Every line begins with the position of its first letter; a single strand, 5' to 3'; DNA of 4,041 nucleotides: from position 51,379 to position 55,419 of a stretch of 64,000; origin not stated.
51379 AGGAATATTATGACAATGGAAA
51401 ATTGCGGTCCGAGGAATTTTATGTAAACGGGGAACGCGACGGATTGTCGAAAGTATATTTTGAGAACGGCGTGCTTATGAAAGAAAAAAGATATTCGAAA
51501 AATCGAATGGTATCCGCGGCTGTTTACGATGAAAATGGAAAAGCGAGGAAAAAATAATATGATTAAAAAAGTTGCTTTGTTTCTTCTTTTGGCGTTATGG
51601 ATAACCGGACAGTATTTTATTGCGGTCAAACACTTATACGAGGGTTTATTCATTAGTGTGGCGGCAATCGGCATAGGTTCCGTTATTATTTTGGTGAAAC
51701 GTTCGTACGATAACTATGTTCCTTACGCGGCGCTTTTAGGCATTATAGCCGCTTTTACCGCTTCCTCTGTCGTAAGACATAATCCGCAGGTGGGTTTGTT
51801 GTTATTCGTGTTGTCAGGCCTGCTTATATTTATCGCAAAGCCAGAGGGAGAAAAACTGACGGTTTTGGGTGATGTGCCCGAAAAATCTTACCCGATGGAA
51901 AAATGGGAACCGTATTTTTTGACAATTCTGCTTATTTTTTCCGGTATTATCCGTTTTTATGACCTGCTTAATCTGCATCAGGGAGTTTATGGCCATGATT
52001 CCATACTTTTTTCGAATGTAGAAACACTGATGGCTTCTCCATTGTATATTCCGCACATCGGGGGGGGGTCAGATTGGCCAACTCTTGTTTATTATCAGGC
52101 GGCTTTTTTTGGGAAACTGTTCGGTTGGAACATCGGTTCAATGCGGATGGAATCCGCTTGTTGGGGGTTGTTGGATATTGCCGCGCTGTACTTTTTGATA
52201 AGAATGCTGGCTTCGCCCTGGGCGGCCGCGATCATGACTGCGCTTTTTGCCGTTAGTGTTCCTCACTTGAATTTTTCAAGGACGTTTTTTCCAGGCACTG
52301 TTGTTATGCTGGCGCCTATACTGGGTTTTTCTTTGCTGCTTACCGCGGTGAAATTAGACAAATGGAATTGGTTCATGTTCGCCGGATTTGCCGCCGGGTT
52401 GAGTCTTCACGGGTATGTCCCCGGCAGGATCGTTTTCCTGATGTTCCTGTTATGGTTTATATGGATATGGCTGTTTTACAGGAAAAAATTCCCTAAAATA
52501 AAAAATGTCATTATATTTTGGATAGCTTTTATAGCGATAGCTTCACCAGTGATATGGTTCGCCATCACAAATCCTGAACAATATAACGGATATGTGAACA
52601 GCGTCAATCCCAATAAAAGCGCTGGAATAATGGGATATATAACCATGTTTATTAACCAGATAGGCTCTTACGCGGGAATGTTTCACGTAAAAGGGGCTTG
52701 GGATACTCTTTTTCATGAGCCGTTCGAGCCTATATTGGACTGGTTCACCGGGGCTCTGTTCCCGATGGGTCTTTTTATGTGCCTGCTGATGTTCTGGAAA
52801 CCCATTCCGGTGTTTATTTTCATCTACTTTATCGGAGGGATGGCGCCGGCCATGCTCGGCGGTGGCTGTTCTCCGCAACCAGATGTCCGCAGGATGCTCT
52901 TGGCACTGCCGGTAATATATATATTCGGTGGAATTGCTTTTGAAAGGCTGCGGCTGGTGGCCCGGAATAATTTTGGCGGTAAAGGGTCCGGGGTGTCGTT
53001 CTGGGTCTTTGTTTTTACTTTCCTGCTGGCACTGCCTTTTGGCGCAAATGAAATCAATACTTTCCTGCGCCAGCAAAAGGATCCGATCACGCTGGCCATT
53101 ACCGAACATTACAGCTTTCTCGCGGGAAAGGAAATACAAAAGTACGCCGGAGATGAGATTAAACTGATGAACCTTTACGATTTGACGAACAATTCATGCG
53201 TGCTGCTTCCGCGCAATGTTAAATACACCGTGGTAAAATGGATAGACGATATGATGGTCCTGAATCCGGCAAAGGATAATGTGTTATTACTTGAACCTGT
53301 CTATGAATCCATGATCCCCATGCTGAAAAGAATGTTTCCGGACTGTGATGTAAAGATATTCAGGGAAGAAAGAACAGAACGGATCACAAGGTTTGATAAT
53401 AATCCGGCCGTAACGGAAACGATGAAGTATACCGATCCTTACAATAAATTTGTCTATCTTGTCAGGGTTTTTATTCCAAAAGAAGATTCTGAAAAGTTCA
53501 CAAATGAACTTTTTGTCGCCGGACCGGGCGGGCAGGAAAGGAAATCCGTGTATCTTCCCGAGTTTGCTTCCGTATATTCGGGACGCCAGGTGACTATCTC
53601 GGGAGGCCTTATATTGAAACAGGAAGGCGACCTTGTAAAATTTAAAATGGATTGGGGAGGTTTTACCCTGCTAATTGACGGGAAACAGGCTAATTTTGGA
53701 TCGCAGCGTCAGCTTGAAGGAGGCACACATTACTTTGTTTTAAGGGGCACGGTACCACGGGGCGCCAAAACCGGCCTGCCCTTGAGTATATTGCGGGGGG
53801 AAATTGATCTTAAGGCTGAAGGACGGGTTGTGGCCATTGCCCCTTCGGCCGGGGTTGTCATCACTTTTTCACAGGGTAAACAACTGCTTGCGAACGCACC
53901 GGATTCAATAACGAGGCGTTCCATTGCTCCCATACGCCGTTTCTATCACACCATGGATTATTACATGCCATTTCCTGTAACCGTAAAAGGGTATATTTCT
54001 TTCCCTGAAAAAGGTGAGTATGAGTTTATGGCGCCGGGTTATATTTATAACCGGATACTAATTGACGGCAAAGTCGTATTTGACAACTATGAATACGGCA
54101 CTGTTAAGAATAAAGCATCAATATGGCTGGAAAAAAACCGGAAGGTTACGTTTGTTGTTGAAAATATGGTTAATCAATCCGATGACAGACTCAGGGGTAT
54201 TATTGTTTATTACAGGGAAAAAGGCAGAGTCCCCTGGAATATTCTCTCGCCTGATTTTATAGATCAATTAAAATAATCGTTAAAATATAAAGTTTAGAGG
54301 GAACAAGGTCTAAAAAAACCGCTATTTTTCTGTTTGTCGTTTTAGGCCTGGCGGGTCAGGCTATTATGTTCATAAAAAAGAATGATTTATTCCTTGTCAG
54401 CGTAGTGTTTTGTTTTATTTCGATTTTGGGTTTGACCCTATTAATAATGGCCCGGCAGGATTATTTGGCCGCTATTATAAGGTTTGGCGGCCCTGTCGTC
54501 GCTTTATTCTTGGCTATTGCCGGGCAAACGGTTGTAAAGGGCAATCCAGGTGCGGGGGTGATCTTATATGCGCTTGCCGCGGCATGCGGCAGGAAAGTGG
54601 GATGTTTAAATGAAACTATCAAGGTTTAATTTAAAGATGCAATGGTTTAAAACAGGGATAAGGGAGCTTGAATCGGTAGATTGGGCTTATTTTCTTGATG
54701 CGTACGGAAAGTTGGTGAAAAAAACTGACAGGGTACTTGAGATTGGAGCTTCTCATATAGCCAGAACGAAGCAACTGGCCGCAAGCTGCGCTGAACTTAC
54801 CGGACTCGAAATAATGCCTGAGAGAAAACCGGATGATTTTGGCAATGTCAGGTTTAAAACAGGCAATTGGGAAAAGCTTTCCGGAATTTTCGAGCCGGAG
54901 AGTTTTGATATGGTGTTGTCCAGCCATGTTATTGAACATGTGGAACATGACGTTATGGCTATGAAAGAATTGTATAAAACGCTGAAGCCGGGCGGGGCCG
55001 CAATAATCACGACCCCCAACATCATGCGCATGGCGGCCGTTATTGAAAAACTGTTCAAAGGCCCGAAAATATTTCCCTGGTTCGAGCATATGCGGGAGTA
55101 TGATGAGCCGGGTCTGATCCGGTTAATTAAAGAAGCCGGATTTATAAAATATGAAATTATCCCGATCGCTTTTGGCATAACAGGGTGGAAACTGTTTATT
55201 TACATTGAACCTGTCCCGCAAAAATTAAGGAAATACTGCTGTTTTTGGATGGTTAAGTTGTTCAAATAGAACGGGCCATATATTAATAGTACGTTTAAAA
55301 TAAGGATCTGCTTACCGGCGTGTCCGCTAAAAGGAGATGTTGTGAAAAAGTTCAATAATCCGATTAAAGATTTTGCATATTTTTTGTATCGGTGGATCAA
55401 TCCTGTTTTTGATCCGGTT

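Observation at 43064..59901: Four paralogous GT-C transferases, each with an N-terminal multi-TM extension and two PA14-like C-terminal modules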

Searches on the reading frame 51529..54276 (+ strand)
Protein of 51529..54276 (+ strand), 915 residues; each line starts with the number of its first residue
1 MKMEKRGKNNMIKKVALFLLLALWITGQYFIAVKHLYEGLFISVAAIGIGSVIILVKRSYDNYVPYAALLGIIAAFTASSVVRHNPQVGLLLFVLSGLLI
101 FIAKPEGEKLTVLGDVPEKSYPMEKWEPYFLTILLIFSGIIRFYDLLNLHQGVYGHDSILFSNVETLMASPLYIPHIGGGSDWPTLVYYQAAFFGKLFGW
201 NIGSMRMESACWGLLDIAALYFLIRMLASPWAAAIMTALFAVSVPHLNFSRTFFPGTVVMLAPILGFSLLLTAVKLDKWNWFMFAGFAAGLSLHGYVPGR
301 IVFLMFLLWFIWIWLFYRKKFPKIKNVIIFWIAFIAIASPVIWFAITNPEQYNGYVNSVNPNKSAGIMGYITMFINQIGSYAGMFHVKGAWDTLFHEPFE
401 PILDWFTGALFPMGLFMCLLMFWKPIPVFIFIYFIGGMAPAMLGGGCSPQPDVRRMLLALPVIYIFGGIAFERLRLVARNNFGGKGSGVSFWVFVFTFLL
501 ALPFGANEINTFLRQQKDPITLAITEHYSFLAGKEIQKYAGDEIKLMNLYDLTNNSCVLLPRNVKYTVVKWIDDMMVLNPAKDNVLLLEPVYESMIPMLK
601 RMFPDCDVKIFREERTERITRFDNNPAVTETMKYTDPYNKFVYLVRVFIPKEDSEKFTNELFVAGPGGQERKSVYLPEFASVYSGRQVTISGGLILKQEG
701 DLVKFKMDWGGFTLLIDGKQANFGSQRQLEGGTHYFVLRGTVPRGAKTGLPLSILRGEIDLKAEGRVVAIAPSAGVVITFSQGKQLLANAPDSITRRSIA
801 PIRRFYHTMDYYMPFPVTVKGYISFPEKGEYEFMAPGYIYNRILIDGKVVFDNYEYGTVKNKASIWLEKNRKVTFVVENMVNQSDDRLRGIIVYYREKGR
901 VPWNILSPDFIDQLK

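Call 4: search_protein_families(library=pfam, proteins=[window:51529-54276:+], max_evalue=1)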
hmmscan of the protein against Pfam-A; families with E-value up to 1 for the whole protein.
window:51529-54276:+ (915 aa): 3 families
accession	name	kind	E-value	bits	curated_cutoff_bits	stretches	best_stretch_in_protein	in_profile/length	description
PF13231.12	PMT_2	-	2e-09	38.3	26.1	1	184-343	3-160/160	Dolichyl-phosphate-mannose-protein mannosyltransferase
PF07691.17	PA14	-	9e-05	22.7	24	1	815-884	46-123/147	PA14 domain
PF06667.17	PspB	-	0.86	10.1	25.6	0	301-320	9-28/73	Phage shock protein B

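Call 5: search_protein_families(library=ncbifam, proteins=[window:51529-54276:+], max_evalue=1)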
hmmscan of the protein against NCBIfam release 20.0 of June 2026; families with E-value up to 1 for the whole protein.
window:51529-54276:+ (915 aa): 0 families

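Call 63: find_homologous_proteins(query=A4, max_evalue=1e-10)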
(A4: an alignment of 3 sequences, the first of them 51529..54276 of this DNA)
Query A4 (3 sequences) (915 aa, profile of the alignment): 15 proteins with E <= 1e-10 among 8000 candidates.
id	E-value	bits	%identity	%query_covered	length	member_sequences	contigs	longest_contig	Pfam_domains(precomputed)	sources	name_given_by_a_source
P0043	0.0e+0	1460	100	100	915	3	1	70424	PF13231.13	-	-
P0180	8.3e-124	433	35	91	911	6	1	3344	PF13231.13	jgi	jgi:hypothetical protein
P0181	3.5e-122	428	34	98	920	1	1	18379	-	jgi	-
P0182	3.5e-99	351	33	84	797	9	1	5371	PF13231.13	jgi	jgi:4-amino-4-deoxy-L-arabinose transferase-like glycosyltransferase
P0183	8.5e-67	244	30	88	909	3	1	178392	PF02366.25,PF13231.13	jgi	-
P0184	1.5e-26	111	43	2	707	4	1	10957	PF13231.13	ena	-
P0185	2.0e-25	107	25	25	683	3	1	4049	PF13231.13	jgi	jgi:4-amino-4-deoxy-L-arabinose transferase-like glycosyltransferase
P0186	3.1e-24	103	24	37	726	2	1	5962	PF02366.25,PF13231.13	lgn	-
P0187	5.0e-18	83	26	20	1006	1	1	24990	PF13847.13,PF13489.13,PF13649.13,PF08241.19,PF08242.19,PF13231.13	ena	-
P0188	1.3e-17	81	24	14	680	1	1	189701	PF13231.13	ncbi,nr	ncbi:MAG: glycosyltransferase family 39 protein [Ardenticatenaceae bacterium]|nr:glycosyltransferase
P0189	2.1e-14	71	27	21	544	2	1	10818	PF13231.13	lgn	-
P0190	8.5e-14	69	24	15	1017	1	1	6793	PF13847.13,PF13489.13,PF13649.13,PF08241.19,PF08242.19,PF13231.13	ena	-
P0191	2.2e-13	67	22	26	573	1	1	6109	PF13231.13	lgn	-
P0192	1.3e-12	65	27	16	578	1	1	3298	PF13231.13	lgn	-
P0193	1.4e-12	65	30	11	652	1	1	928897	-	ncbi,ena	-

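Call 72: search_protein_families(library=pfam, proteins=[P0187, P0180, P0183], max_evalue=0.01)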
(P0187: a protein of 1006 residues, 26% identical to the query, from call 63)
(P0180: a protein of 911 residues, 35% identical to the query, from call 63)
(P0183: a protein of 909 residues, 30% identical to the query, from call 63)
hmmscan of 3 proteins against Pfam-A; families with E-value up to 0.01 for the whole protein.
P0187 (1006 aa): 7 families
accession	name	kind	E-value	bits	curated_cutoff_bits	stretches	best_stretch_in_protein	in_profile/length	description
PF08241.18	Methyltransf_11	-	2.5e-13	50.9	21.2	1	51-141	1-95/95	Methyltransferase domain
PF13847.12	Methyltransf_31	-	1.2e-08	35.2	27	1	50-145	7-113/145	Methyltransferase domain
PF13489.12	Methyltransf_23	-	4.7e-08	33.4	27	1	44-200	20-161/164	Methyltransferase domain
PF13231.12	PMT_2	-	7.3e-08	33.2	26.1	1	535-699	3-157/160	Dolichyl-phosphate-mannose-protein mannosyltransferase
PF13649.12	Methyltransf_25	-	5.4e-07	30.7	27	1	51-137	2-97/97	Methyltransferase domain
PF08242.18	Methyltransf_12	-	1e-05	26.6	30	1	51-139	1-98/98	Methyltransferase domain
PF00335.26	Tetraspanin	-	0.0078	16.3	32.1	0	441-491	7-63/225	Tetraspanin family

P0180 (911 aa): 1 family
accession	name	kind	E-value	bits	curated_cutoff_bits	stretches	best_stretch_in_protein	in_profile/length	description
PF13231.12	PMT_2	-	1.4e-08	35.5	26.1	1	174-334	3-159/160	Dolichyl-phosphate-mannose-protein mannosyltransferase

P0183 (909 aa): 3 families
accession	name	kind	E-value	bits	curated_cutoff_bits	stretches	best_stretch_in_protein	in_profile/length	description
PF13231.12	PMT_2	-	5.4e-10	40.2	26.1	1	198-350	3-153/160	Dolichyl-phosphate-mannose-protein mannosyltransferase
PF02366.24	PMT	-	7.4e-07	29.4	22.7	1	228-369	95-244/245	Dolichyl-phosphate-mannose-protein mannosyltransferase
PF07691.17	PA14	-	0.00032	21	24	1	804-877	40-120/147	PA14 domain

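Call 81: predict_structure(alignment_id=A5)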
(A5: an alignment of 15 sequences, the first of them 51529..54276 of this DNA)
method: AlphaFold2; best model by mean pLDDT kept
length: 915 residues; sequences in the alignment: 15
mean_pLDDT: 70.3   pTM: 0.70
mean pLDDT of the five models: 70.3, 69.1, 67.2, 64.4, 63.7
residues with pLDDT >= 90: 87; 70-90: 446; 50-70: 237; < 50: 145
segments of 3 or more residues with pLDDT < 50: 1-8, 173-182, 445-448, 485-487, 499-505, 548-557, 569-576, 616-639, 664-675, 771-774, 785-791, 799-810, 884-890, 896-915
pLDDT, mean of each block of 10 residues (from residue 1): 43 72 78 73 80 68 75 81 75 84 69 66 85 91 75 61 70 46 67 86 85 93 89 89 84 79 91 89 94 76 90 87 91 91 79 69 73 78 70 58 76 87 87 87 59 80 91 79 51 49 53 64 68 72 53 42 54 45 65 61 75 53 40 43 74 61 43 54 79 66 84 84 85 76 78 81 62 56 49 52 42 67 73 67 87 72 81 81 47 46 40 28
secondary structure, 60 per line:
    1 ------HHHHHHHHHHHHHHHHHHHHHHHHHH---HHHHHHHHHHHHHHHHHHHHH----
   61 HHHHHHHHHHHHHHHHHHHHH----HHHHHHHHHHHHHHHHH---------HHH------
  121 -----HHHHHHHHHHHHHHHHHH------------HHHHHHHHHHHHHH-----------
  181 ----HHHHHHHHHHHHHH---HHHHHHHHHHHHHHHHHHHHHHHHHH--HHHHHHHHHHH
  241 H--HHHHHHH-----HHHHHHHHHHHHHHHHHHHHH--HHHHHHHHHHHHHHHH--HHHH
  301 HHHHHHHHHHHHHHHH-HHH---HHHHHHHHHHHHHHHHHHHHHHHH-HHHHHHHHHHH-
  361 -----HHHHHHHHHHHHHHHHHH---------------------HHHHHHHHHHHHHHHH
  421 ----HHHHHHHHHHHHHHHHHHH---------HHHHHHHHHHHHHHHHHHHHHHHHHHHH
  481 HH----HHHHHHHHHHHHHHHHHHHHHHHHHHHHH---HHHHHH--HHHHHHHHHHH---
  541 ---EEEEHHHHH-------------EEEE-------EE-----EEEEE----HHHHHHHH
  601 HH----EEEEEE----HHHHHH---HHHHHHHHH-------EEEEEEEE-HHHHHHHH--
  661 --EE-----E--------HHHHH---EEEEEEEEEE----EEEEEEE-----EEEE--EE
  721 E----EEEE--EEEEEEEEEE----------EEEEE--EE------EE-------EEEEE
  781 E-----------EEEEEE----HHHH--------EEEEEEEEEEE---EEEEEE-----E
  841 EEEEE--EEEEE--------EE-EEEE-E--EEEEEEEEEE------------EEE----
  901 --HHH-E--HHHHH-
elements in order (helices of 4 or more, strands of 3 or more residues): H7-32 H36-56 H61-81 H86-102 H126-143 H156-169 H185-198 H202-227 H230-241 H244-250 H256-276 H279-294 H297-316 H324-347 H349-359 H366-383 H405-420 H425-443 H453-482 H487-515 H519-524 H527-537 E544-547 H548-552 E566-569 E584-588 H593-602 E607-612 H617-622 H626-634 E642-649 H651-658 H679-683 E687-696 E701-707 E713-716 E719-721 E726-729 E732-741 E752-756 E776-781 E793-798 H803-806 E815-825 E829-834 E840-845 E848-852 E864-867 E872-881 E894-896 H910-914

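Call 84: fold_search(model_id=the predicted structure, library=pdb)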
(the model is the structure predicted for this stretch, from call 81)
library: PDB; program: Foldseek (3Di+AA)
matches with E <= 10: 524; with E <= 0.001: 29
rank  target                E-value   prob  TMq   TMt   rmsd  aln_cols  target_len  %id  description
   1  6qe7_C                1.7e-07  1.00  0.13  0.37  14.9       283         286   15  anti-sigma factor domain-containing protein (released 2019-06-12)
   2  6qe7_A                5.1e-07  1.00  0.12  0.35  15.3       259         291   16  anti-sigma factor domain-containing protein (released 2019-06-12)
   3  6qe7_B                5.6e-07  1.00  0.12  0.37  15.0       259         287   16  anti-sigma factor domain-containing protein (released 2019-06-12)
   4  8agc_A                1.8e-06  1.00  0.34  0.43  16.4       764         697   11  Structure of yeast oligosaccharylransferase complex with lipid-linked oligosaccharide and non-acceptor peptide bound (released 2022-12-07)
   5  8b6l_I                2.0e-06  1.00  0.30  0.39  12.9       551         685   13  Subtomogram average of the human Sec61-TRAP-OSTA-translocon (released 2022-12-07)
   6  6qdi                  2.0e-06  1.00  0.12  0.33  18.2       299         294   16  anti-sigma factor domain-containing protein from Clostridium clariflavum (released 2019-06-12)
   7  6s7o_A                2.2e-06  1.00  0.34  0.45  16.6       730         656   13  Cryo-EM structure of human oligosaccharyltransferase complex OST-A (released 2019-12-18)
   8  7oci_F                2.7e-06  1.00  0.33  0.45   9.7       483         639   13  Cryo-EM structure of yeast Ost6p containing oligosaccharyltransferase complex (released 2022-02-16)
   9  6ezn_F                3.8e-06  1.00  0.33  0.44  11.3       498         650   13  Cryo-EM structure of the yeast oligosaccharyltransferase (OST) complex (released 2018-01-17)
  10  8age_A                4.1e-06  1.00  0.32  0.44  15.8       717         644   11  Structure of yeast oligosaccharylransferase complex with acceptor peptide bound (released 2022-12-07)
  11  6ftg_5                4.3e-06  1.00  0.31  0.42  12.9       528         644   13  Subtomogram average of OST-containing ribosome-translocon complexes from canine rough microsomal membranes (released 2018-03-21)
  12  6c26_A                5.1e-06  1.00  0.33  0.45  15.7       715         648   12  The Cryo-EM structure of a eukaryotic oligosaccharyl transferase complex (released 2018-01-31)
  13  6s7t_A                5.8e-06  1.00  0.32  0.40  17.4       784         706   12  Cryo-EM structure of human oligosaccharyltransferase complex OST-B (released 2019-12-18)
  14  5ezm                  8.5e-06  1.00  0.33  0.51  11.8       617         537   12  Crystal Structure of ArnT from Cupriavidus metallidurans in the apo state (released 2016-02-17)
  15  9n9j_I                1.0e-05  1.00  0.29  0.36  13.7       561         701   14  Structure of a GRP94 folding intermediate engaged with a CCDC134- and FKBP11-bound secretory translocon (released 2025-11-19)
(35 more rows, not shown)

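Call 85: find_encoding_contigs(protein=P0183, flank=10000, max_places=1)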
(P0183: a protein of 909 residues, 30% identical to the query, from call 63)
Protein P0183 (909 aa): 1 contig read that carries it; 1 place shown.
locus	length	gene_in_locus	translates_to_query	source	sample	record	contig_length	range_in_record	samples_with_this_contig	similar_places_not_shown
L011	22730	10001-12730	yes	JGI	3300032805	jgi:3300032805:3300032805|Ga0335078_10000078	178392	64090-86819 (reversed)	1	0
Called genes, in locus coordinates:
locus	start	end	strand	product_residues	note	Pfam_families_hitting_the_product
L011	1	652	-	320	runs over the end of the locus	PF13847:Methyltransf_31, PF08241:Methyltransf_11, PF08242:Methyltransf_12 (weak), PF13649:Methyltransf_25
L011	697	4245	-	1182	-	PF13231:PMT_2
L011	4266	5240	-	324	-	PF08450:SGL (faint), PF01436:NHL (faint)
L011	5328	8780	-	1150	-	PF13231:PMT_2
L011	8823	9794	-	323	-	PF17170:DUF5128 (faint), PF08450:SGL (weak), PF01436:NHL (faint)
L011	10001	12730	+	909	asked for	PF02366:PMT (weak), PF13231:PMT_2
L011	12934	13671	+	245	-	PF13489:Methyltransf_23, PF01209:Ubie_methyltran (weak), PF07021:MetW, PF13847:Methyltransf_31, PF08241:Methyltransf_11, PF08242:Methyltransf_12, PF13649:Methyltransf_25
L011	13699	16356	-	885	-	PF13231:PMT_2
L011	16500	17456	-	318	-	PF00535:Glycos_transf_2, PF10111:Glyco_tranf_2_2 (weak), PF13641:Glyco_tranf_2_3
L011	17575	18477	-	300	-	PF00551:Formyl_trans_N, PF02911:Formyl_trans_C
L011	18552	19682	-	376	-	PF01041:DegT_DnrJ_EryC1, PF00155:Aminotran_1_2, PF00266:Aminotran_5 (weak)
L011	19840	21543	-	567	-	PF04616:Glyco_hydro_43 (faint)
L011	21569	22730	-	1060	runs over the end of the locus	PF13231:PMT_2, PF07691:PA14 (faint)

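Call 87: find_encoding_contigs(protein=P0181, flank=10000, max_places=1)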
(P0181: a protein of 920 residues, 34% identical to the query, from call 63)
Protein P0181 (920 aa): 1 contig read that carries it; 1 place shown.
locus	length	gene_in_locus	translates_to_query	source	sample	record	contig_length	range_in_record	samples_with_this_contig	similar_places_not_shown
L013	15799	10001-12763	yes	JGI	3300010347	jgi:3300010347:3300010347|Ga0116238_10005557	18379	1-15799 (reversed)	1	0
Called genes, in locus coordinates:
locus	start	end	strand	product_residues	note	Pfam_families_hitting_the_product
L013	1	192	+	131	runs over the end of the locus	PF04138:GtrA_DPMS_TM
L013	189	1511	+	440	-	PF00266:Aminotran_5 (weak), PF01041:DegT_DnrJ_EryC1, PF01053:Cys_Met_Meta_PP (weak), PF01212:Beta_elim_lyase (faint)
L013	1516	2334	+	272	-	PF00456:Transketolase_N, PF13292:DXP_synthase_N, PF00676:E1_dh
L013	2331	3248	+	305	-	PF02779:Transket_pyr, PF02780:Transketolase_C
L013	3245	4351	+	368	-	PF05050:Methyltransf_21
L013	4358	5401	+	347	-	PF01073:3Beta_HSD (weak), PF01370:Epimerase, PF16363:GDP_Man_Dehyd, PF07993:NAD_binding_4 (weak)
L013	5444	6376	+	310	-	PF00535:Glycos_transf_2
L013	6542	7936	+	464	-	PF03062:MBOAT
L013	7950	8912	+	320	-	-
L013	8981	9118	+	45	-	-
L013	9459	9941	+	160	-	-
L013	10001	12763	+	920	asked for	-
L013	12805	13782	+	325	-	PF01436:NHL (faint)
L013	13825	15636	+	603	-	PF02543:Carbam_trans_N, PF16861:Carbam_trans_C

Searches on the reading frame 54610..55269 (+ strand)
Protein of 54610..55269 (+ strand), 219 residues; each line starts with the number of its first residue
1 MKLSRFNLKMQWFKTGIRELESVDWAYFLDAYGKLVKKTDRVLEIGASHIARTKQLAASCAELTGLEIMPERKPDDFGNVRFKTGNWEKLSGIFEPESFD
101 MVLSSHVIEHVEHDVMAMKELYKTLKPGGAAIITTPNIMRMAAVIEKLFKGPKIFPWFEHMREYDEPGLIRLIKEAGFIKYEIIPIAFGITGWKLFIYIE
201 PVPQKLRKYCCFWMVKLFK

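Call 8: search_protein_families(library=pfam, proteins=[window:54610-55269:+], max_evalue=0.01)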
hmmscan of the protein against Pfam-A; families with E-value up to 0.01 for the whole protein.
window:54610-55269:+ (219 aa): 7 families
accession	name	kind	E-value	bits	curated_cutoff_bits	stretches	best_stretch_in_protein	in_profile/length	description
PF08241.18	Methyltransf_11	-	8.2e-13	49.3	21.2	1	43-133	1-95/95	Methyltransferase domain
PF13489.12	Methyltransf_23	-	3.4e-12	46.8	27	1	32-178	16-159/164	Methyltransferase domain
PF13847.12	Methyltransf_31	-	1e-10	41.9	27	1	74-148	50-122/145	Methyltransferase domain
PF13649.12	Methyltransf_25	-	1.4e-08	35.7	27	1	42-129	1-97/97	Methyltransferase domain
PF08242.18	Methyltransf_12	-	3.9e-07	31.1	30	1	44-129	2-96/98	Methyltransferase domain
PF01209.24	Ubie_methyltran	-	0.00017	21.5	20.1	1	77-133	97-151/233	ubiE/COQ5 methyltransferase family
PF20922.3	Anamorsin_N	-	0.0035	17.5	27.1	1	88-136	40-90/163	Anamorsin, N-terminal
